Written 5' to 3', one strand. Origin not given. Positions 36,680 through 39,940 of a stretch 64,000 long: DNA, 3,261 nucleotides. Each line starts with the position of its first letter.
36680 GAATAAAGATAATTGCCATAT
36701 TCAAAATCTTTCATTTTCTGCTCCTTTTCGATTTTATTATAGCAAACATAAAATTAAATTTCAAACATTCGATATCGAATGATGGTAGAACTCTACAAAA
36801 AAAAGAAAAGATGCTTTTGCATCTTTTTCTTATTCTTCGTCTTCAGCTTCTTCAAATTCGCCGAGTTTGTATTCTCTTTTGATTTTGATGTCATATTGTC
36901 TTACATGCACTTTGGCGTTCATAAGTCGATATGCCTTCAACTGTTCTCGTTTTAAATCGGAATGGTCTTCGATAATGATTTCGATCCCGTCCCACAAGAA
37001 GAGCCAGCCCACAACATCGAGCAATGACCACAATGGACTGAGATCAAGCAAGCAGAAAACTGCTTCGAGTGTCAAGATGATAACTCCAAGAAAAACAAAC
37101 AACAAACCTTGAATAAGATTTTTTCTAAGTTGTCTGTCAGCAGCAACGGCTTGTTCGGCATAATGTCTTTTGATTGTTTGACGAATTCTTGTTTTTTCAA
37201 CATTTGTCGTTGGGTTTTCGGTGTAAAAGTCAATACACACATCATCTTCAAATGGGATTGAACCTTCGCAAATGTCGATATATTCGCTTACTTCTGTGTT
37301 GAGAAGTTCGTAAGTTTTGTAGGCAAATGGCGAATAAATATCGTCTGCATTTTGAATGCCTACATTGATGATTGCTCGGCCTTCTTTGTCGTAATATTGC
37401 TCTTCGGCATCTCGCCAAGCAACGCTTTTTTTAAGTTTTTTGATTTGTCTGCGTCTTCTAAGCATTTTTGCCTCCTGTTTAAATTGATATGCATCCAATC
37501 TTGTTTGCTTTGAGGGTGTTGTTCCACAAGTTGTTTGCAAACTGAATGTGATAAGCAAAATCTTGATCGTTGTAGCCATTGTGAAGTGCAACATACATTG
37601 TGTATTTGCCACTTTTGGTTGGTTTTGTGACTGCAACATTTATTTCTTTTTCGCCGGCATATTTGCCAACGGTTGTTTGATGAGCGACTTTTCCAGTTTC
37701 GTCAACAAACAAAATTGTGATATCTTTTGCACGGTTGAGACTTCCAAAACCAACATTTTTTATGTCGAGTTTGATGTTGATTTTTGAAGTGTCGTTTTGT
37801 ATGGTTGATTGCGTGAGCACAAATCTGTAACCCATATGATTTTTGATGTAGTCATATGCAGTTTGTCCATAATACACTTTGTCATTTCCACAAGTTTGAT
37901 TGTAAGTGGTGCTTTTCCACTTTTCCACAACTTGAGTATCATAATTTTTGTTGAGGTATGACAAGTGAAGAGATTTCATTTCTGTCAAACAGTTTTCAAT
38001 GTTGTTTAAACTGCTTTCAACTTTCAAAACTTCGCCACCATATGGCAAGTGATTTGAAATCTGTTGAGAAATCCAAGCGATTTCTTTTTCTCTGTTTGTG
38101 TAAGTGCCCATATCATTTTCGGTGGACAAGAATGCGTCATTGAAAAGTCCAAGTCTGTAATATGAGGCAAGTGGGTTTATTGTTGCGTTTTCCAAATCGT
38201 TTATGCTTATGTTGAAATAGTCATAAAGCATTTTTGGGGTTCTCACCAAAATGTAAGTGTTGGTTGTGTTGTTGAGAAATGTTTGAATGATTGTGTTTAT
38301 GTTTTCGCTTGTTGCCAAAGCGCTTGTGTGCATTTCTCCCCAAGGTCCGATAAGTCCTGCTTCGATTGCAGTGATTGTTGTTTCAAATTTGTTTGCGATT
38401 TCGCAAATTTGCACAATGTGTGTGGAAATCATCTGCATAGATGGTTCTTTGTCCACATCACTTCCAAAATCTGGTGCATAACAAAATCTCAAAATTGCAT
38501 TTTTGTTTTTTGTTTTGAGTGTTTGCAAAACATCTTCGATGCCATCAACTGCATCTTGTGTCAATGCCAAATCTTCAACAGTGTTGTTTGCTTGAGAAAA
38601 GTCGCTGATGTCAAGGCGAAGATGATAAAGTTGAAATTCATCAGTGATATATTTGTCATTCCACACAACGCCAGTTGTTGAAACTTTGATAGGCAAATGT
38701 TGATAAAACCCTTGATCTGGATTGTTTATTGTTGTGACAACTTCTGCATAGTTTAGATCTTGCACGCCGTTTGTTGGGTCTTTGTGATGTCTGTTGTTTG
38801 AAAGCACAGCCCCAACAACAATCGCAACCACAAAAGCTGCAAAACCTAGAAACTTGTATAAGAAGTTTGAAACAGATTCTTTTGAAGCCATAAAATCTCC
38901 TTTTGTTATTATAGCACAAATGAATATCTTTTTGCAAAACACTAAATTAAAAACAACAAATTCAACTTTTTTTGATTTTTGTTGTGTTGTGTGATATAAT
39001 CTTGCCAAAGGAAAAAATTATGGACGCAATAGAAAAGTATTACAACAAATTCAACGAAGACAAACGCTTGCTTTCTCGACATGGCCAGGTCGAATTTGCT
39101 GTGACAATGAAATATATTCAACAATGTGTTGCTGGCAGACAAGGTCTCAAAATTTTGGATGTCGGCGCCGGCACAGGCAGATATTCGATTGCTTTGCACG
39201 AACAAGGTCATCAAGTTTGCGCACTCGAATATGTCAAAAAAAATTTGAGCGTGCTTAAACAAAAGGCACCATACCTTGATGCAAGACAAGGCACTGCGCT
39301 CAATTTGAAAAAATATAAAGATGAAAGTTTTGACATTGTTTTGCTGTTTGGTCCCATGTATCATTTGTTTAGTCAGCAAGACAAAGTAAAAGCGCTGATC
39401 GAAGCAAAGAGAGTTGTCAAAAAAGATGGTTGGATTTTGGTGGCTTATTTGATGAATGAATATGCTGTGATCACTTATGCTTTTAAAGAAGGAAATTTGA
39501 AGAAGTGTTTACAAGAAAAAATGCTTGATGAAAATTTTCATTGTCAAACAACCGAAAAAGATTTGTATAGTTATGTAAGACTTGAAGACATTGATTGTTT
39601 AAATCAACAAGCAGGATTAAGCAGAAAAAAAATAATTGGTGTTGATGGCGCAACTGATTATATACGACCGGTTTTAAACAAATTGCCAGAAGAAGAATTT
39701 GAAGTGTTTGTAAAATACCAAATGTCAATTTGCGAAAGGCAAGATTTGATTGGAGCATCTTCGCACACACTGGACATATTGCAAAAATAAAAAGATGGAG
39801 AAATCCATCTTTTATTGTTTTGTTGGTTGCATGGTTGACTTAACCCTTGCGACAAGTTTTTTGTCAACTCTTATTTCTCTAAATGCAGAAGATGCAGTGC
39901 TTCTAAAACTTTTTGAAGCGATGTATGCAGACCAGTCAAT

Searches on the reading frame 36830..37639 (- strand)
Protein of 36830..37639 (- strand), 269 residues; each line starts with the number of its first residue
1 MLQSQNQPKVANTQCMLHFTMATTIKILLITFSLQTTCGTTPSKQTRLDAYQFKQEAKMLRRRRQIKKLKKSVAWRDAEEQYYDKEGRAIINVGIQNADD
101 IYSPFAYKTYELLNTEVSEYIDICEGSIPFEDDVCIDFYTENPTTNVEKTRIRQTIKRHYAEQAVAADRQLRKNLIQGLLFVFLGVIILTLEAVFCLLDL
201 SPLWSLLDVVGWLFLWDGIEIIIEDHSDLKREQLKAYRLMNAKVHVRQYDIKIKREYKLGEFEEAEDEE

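Call 5: search_protein_families(library=pfam, proteins=[window:36830-37639:-])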
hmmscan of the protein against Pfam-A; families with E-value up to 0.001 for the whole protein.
window:36830-37639:- (269 aa): 0 families

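Call 24: search_protein_families(library=ncbifam, proteins=[window:36830-37639:-], max_evalue=0.01)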
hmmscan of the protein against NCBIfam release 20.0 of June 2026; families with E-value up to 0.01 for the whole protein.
window:36830-37639:- (269 aa): 0 families

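Call 25: search_protein_families(library=pfam, proteins=[window:36830-37639:-], max_evalue=1)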
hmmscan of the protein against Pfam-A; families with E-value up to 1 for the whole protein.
window:36830-37639:- (269 aa): 0 families

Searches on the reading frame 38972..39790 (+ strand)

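Call 5: search_protein_families(library=pfam, proteins=[window:38972-39790:+])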
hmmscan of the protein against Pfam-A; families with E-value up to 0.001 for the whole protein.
window:38972-39790:+ (272 aa): 8 families
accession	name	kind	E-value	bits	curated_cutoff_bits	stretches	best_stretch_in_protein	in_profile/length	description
PF08241.18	Methyltransf_11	-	9.1e-18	65.1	21.2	1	62-156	1-94/95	Methyltransferase domain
PF13649.12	Methyltransf_25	-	3.1e-16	60.3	27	1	61-153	1-97/97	Methyltransferase domain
PF13847.12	Methyltransf_31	-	5.1e-14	52.6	27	1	57-180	3-132/145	Methyltransferase domain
PF13489.12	Methyltransf_23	-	7.8e-10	39.2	27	1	48-216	12-159/164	Methyltransferase domain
PF08242.18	Methyltransf_12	-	9.7e-10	39.5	30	1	62-155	1-98/98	Methyltransferase domain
PF01209.24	Ubie_methyltran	-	8.8e-08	32.2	20.1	1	16-157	12-151/233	ubiE/COQ5 methyltransferase family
PF03848.20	TehB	-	2.1e-06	27.8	20.4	1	56-182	29-162/193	Tellurite resistance protein TehB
PF07021.18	MetW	-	0.00052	20.1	21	1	47-126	5-82/193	Methionine biosynthesis protein MetW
